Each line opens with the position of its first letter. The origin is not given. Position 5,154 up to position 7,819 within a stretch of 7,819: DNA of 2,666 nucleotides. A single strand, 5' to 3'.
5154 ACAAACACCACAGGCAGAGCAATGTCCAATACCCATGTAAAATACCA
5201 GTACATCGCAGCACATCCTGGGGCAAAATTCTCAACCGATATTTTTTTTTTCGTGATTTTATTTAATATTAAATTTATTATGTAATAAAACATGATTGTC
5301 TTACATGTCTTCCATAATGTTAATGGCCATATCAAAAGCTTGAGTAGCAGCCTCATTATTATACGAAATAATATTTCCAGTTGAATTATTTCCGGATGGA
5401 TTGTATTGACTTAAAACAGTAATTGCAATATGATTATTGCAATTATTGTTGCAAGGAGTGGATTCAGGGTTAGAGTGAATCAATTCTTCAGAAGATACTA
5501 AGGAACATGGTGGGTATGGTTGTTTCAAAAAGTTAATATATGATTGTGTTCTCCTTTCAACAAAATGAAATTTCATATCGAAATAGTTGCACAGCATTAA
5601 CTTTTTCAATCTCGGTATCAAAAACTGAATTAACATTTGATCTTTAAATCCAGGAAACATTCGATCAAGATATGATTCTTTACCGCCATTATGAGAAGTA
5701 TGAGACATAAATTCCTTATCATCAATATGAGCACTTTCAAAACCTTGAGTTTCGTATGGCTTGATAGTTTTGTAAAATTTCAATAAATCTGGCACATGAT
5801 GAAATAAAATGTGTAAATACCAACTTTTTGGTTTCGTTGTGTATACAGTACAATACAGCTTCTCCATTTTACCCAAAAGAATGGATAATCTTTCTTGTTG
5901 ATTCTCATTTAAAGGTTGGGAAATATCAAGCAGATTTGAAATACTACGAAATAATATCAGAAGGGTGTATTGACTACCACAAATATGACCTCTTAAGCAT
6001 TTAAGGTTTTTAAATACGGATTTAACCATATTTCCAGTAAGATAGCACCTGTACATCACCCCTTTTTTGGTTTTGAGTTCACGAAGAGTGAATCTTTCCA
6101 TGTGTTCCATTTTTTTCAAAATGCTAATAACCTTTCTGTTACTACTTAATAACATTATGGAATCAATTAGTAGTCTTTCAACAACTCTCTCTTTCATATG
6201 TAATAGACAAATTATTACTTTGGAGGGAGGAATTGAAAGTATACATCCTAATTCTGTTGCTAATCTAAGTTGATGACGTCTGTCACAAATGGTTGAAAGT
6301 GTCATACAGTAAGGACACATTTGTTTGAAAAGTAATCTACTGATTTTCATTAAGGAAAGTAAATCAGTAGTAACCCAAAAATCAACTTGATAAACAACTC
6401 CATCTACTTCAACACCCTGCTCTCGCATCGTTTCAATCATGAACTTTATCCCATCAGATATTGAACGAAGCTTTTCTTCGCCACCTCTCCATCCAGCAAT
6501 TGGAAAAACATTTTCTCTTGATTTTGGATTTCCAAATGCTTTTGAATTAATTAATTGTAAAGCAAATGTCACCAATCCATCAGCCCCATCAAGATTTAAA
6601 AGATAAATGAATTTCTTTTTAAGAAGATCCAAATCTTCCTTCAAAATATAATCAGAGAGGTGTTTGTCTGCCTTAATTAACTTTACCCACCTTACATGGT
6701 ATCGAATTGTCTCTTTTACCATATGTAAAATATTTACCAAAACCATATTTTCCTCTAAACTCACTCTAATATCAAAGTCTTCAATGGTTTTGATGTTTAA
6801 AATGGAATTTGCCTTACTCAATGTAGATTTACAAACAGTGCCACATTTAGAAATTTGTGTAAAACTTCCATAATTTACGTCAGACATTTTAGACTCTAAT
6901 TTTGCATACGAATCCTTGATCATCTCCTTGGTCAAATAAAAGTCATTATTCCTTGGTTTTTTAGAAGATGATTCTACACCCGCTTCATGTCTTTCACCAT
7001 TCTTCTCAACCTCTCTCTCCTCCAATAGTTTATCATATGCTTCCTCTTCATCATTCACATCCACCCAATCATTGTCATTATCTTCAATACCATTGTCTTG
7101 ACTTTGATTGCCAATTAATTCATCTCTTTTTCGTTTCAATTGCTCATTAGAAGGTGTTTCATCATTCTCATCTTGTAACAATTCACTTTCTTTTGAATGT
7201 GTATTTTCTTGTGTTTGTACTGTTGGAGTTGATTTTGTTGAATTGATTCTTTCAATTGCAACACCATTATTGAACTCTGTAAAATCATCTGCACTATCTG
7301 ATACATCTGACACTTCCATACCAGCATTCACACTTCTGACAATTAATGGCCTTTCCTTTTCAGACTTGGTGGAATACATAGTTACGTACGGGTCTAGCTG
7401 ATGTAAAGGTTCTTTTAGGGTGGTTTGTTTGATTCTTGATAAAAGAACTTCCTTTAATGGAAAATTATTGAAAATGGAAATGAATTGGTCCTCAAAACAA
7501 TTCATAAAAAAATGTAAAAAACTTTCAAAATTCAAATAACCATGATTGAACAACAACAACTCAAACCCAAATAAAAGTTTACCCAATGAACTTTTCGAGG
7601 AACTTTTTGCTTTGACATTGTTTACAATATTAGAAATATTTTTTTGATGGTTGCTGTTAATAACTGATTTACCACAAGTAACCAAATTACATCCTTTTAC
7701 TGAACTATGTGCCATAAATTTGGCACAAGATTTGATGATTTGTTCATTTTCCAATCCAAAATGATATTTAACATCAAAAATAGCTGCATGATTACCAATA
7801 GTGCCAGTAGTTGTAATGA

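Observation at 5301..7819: Intact DDE-transposase-like gene of more than 839 aa (MULE/hAT/Transib-type core) next to the decayed synthetase gene: active transposon or domesticated transposase?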

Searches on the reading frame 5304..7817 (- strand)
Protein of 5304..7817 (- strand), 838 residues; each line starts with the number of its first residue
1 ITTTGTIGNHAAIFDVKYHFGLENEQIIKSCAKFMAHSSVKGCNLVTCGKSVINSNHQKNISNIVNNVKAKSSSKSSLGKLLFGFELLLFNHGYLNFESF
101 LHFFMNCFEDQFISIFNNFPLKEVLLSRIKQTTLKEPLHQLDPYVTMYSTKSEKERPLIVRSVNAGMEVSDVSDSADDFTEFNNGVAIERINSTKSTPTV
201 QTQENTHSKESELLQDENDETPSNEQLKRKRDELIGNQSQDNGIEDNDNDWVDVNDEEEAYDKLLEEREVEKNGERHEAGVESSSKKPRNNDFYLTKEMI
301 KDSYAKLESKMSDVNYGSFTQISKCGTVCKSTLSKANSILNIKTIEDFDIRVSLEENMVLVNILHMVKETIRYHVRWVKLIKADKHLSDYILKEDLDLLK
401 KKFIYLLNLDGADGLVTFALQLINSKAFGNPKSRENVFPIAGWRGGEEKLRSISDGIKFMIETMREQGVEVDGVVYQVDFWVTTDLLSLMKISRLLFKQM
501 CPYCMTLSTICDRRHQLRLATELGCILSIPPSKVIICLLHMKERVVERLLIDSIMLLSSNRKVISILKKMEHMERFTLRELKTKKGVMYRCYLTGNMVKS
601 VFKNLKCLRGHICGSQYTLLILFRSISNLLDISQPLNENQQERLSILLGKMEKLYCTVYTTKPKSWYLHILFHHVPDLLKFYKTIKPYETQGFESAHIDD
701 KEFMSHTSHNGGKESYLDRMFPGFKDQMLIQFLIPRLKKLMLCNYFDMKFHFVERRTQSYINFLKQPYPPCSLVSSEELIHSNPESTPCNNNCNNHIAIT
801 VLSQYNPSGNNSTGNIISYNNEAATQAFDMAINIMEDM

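Call 7: search_protein_families(library=pfam, proteins=[window:5304-7817:-], max_evalue=10)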
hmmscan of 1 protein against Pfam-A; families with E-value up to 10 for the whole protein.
window:5304-7817:- (838 aa): 1 family
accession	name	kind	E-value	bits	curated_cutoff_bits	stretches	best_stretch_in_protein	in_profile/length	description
PF10253.14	PRCC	-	0.91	10.8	24.3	1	194-265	46-129/189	Mitotic checkpoint regulator, MAD2B-interacting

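Call 8: search_solved_structures(query=window:5304-7817:-, max_evalue=10)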
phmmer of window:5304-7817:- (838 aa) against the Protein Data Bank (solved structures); distinct sequences matched with E-value up to 10: 0.

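Call 9: find_homologous_proteins(query=window:5304-7817:-)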
Query window:5304-7817:- (838 aa): 1 proteins with E <= 0.001 among 8000 candidates.
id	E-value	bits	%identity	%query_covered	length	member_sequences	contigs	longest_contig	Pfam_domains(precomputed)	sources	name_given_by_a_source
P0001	0.0e+0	1568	100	83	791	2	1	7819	-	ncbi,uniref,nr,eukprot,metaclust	ncbi:predicted protein [Naegleria gruberi]|uniref:Predicted protein n=1 Tax=Naegleria gruberi TaxID=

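Call 23: search_protein_representatives(protein=window:5304-7817:-)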
Query: 838 residues. Proteins with E-value up to 0.001 (for the whole library): 48; up to 1e-10: 16; up to 1e-30: 4. The best 48 are listed.
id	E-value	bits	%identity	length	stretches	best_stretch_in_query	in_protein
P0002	1.5e-66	241.6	54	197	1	500-695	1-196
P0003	8.8e-57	209.4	37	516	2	239-452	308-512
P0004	2.1e-50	188.3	39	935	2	311-518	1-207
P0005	1.5e-34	135.8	32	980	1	402-715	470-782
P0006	2.0e-26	109.0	31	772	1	74-502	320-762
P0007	4.3e-26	107.9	50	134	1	371-503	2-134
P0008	7.9e-22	93.8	31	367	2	434-661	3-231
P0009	3.5e-18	81.7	39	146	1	682-805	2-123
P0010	5.8e-18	81.0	29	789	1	405-715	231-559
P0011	2.6e-15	72.2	31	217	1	521-732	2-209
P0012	7.8e-14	67.3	35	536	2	417-554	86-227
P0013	5.7e-12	61.2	26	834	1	393-705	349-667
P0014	6.0e-12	61.1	24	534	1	496-715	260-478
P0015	7.7e-12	60.7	45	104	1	638-721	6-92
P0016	1.7e-11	59.6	32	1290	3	421-579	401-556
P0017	2.6e-11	59.0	30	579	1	329-511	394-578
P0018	3.7e-10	55.2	24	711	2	405-707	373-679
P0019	6.7e-09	51.0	29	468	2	468-577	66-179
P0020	1.0e-08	50.4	25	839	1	393-699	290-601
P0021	4.8e-08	48.2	28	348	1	473-712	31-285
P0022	6.3e-08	47.8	21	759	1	360-716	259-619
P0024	8.2e-08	47.4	27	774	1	446-716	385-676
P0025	3.2e-07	45.5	27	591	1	500-719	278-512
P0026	4.9e-07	44.8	24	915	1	412-715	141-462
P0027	6.2e-07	44.5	29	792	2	399-609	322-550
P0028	2.1e-06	42.8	30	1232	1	476-705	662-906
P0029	2.5e-06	42.5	24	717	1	402-714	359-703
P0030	6.0e-06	41.2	34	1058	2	647-744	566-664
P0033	1.4e-05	40.0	30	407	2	479-561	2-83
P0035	1.8e-05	39.7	31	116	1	612-709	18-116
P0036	2.8e-05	39.1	33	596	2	621-714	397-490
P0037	2.8e-05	39.0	36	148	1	624-714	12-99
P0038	3.2e-05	38.9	28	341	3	654-711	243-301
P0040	6.6e-05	37.8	27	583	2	432-563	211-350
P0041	1.6e-04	36.5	26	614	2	415-568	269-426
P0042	2.4e-04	36.0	26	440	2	462-606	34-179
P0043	2.9e-04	35.7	31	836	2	622-714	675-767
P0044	3.1e-04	35.6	34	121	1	623-710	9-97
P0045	5.4e-04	34.8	32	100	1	637-711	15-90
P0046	5.9e-04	34.7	24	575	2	605-713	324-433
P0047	7.3e-04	34.4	38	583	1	441-550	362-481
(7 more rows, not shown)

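Call 25: search_protein_families(library=pfam, alignment_id=A1, max_evalue=0.01)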
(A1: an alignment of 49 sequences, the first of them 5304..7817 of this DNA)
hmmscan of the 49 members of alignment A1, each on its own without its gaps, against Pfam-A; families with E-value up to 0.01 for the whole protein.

A. member 1, window:5304-7817:- (838 aa): 0 families

B. families by the number of members that match (of 49 scanned): 17 families
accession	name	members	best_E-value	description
PF12940.12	RAG1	5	2e-05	Recombination-activation protein 1 (RAG1), recombinase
PF02902.25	Peptidase_C48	2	7e-16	Ulp1 protease family, C-terminal catalytic domain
PF00172.23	Zn_clus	1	4.4e-10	Fungal Zn(2)-Cys(6) binuclear cluster domain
PF19011.5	DUF5740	1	5.5e-08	Family of unknown function (DUF5740)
PF17892.7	Cadherin_5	1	7.8e-08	Cadherin-like domain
PF17803.7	Cadherin_4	1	2e-07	Bacterial cadherin-like domain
PF12366.13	Casc1_C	1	1.1e-06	Cancer susceptibility candidate 1 C-terminal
PF17963.7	Big_9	1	1.1e-05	Bacterial Ig domain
PF06918.19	DUF1280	1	1.9e-05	Protein of unknown function (DUF1280)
PF00313.28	CSD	1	7.4e-05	'Cold-shock' DNA-binding domain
PF00231.24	ATP-synt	1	0.00017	ATP synthase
PF08352.17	oligo_HPY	1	0.0003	Oligopeptide/dipeptide transporter, C-terminal region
PF00443.35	UCH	1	0.00072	Ubiquitin carboxyl-terminal hydrolase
PF08653.15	DASH_Dam1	1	0.0019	DASH complex subunit Dam1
PF11618.14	C2-C2_1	1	0.003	First C2 domain of RPGR-interacting protein 1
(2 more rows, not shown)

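Call 32: list_cluster_members(proteins=[P0003, P0004, P0005, P0006, P0007, P0008, P0009, P0010, P0011, P0012])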
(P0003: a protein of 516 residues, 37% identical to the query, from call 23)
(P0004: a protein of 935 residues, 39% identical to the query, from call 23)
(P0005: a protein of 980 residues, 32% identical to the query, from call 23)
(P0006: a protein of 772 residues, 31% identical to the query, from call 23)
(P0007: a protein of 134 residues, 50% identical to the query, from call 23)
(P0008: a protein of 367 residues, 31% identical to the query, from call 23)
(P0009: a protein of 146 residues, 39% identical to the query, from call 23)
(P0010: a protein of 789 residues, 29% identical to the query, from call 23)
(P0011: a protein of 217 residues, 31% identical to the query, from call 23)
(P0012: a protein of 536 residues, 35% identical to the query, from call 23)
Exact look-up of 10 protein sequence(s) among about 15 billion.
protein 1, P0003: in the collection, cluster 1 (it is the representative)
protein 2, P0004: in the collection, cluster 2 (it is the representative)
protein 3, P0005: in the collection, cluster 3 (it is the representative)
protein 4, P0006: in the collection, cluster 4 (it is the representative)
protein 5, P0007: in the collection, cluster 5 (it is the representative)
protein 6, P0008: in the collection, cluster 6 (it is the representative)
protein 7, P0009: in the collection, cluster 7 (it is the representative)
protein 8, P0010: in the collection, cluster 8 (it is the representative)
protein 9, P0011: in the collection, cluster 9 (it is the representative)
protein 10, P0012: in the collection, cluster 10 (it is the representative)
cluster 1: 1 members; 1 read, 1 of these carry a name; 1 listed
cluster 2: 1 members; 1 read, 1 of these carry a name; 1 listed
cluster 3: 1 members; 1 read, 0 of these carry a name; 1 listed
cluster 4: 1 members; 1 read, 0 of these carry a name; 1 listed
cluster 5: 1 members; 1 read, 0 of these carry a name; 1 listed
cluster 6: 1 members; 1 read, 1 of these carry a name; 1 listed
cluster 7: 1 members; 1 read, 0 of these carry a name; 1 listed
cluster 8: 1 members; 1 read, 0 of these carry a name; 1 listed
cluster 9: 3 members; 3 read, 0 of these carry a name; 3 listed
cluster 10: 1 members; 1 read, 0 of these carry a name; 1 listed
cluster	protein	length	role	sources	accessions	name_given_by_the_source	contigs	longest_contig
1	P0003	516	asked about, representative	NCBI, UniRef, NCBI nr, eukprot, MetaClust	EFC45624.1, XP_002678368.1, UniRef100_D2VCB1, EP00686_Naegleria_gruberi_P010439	predicted protein [Naegleria gruberi] | Predicted protein n=1 Tax=Naegleria gruberi TaxID=5762 RepID=D2VCB1_NAEGR | uncharacterized protein NAEGRDRAFT_66508 [Naegleria gruberi]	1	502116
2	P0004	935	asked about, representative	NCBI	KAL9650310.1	hypothetical protein ABK040_014964 [Willaertia magna]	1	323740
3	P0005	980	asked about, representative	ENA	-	-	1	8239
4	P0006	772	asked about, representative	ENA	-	-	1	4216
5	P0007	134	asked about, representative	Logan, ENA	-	-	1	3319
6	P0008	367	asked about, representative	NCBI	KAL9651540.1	hypothetical protein ABK040_001486 [Willaertia magna]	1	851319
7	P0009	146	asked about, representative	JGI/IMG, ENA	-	-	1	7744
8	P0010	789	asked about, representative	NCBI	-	-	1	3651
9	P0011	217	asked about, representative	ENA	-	-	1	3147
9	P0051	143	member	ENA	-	-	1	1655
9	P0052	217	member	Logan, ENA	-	-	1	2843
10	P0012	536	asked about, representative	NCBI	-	-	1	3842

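Call 33: find_encoding_contigs(protein=P0002, flank=10000, max_places=3)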
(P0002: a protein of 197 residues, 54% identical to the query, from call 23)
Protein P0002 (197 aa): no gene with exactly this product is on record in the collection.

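Call 45: search_solved_structures(query=A1, max_evalue=1, show_alignments=1)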
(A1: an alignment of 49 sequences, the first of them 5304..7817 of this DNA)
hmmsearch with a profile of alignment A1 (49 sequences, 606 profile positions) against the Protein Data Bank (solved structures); distinct sequences matched with E-value up to 1: 22.
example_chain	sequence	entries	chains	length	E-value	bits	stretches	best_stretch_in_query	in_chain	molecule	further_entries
3jbw_A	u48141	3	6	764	1.3e-08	37.5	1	388-538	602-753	V(D)J recombination-activating protein 1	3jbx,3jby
6v0v_A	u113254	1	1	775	3.6e-08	36.1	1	389-551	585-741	V(D)J recombination-activating protein 1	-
6dbi_C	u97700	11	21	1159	5.5e-08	35.5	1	388-538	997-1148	Recombination activating gene 1 - MBP chimera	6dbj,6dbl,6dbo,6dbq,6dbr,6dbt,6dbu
6dbv_A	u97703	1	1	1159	6.5e-08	35.2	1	388-538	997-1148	Recombination activating gene 1 - MBP chimera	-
9lqv_A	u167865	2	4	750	1e-07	34.6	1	386-508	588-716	V(D)J recombination-activating protein 1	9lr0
9lqo_A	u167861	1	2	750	1.1e-07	34.5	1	386-508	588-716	V(D)J recombination-activating protein 1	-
9jpu_A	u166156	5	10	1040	2e-07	33.6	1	389-551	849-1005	V(D)J recombination-activating protein 1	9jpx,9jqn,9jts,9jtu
6xnx_A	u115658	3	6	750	3.3e-07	32.9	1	386-508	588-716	V(D)J recombination-activating protein 1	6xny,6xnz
6b40_A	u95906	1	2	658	4.2e-07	32.6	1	383-512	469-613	RAG1L,RAG1L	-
6pqn_A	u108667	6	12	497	5.9e-07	32.1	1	199-522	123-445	Putative DNA-mediated transposase | DNA-mediated transposase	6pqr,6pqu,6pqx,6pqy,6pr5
5zdz_A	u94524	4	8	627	1.8e-06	30.5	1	388-508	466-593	mouse RAG1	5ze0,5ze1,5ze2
6cij_A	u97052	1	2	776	1.8e-06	30.5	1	389-551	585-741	V(D)J recombination-activating protein 1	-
6cg0_A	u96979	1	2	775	1.8e-06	30.5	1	389-551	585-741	V(D)J recombination-activating protein 1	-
4wwx_B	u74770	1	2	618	2.1e-06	30.2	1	388-509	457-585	V(D)J recombination-activating protein 1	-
9lqp_A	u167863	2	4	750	3.7e-06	29.4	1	386-508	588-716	V(D)J recombination-activating protein 1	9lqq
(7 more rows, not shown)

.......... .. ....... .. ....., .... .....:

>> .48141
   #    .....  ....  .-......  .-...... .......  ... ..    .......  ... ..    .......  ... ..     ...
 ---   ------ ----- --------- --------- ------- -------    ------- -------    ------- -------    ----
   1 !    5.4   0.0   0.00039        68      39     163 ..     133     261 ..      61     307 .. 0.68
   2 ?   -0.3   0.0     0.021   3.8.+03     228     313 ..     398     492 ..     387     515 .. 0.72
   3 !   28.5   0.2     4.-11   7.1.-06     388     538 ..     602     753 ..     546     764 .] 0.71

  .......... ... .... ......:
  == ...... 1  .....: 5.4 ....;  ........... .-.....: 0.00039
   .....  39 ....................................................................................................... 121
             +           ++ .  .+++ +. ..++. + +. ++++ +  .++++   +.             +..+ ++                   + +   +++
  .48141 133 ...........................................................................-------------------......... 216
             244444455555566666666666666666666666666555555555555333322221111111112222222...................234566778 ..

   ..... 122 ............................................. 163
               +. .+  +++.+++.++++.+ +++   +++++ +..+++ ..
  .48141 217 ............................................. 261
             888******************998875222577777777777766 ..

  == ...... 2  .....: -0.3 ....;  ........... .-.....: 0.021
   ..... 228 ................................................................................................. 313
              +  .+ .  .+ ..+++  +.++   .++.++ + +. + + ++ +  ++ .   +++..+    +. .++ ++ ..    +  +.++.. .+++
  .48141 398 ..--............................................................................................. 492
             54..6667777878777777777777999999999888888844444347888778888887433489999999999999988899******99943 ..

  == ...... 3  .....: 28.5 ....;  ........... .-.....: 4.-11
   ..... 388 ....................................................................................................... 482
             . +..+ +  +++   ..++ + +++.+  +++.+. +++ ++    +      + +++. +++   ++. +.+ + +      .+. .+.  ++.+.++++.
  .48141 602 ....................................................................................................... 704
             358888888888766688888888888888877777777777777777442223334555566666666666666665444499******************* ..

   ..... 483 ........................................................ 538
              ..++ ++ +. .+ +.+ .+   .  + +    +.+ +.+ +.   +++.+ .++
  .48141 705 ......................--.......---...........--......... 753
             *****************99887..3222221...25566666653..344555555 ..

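Call 49: list_cluster_members(proteins=[P0013, P0016, P0018, P0020, P0024, P0025, P0026, P0027, P0028, P0029])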
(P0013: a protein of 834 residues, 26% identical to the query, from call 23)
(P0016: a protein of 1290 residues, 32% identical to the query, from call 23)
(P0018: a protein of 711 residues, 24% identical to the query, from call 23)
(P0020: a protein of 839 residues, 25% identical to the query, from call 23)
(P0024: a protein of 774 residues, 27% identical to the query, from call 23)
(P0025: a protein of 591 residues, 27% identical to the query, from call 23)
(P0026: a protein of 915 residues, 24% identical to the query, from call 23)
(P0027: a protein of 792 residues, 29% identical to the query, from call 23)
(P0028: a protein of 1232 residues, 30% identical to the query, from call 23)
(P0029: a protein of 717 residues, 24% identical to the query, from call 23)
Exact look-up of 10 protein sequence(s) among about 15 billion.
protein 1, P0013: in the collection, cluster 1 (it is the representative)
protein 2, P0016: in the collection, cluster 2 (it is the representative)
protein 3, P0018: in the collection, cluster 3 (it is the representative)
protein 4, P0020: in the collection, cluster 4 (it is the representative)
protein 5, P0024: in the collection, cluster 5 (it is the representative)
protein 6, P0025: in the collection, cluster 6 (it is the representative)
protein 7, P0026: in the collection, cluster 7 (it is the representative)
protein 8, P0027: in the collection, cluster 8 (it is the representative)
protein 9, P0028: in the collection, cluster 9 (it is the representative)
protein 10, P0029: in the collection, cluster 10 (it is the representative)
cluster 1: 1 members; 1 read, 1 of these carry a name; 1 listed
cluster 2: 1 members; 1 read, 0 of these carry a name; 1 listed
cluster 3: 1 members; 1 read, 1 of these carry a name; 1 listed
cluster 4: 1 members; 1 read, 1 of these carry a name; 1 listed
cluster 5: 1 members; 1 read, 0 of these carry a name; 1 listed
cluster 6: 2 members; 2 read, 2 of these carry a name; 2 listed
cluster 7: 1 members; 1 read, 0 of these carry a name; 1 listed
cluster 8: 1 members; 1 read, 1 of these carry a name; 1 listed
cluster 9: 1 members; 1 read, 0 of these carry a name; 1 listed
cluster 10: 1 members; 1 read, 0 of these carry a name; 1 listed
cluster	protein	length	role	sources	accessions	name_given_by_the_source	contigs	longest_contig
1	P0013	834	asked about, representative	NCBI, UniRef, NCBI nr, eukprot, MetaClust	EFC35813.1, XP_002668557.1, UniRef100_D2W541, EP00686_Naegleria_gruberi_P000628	predicted protein [Naegleria gruberi] | Predicted protein n=1 Tax=Naegleria gruberi TaxID=5762 RepID=D2W541_NAEGR | uncharacterized protein NAEGRDRAFT_82344 [Naegleria gruberi]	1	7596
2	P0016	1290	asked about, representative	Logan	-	-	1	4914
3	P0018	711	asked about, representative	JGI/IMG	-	hypothetical protein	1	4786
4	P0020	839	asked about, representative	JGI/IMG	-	hypothetical protein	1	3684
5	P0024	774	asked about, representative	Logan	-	-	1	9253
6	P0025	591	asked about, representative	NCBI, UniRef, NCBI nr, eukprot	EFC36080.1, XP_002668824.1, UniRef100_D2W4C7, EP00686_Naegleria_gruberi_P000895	predicted protein [Naegleria gruberi] | Predicted protein n=1 Tax=Naegleria gruberi TaxID=5762 RepID=D2W4C7_NAEGR | uncharacterized protein NAEGRDRAFT_76258 [Naegleria gruberi]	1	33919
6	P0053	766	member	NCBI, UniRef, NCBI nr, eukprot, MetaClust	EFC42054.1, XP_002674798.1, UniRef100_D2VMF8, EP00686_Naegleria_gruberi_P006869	predicted protein [Naegleria gruberi] | Predicted protein n=1 Tax=Naegleria gruberi TaxID=5762 RepID=D2VMF8_NAEGR | uncharacterized protein NAEGRDRAFT_70118 [Naegleria gruberi]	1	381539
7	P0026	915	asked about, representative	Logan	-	-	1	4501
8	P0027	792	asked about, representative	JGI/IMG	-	hypothetical protein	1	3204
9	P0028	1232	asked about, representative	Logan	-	-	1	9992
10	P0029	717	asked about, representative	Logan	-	-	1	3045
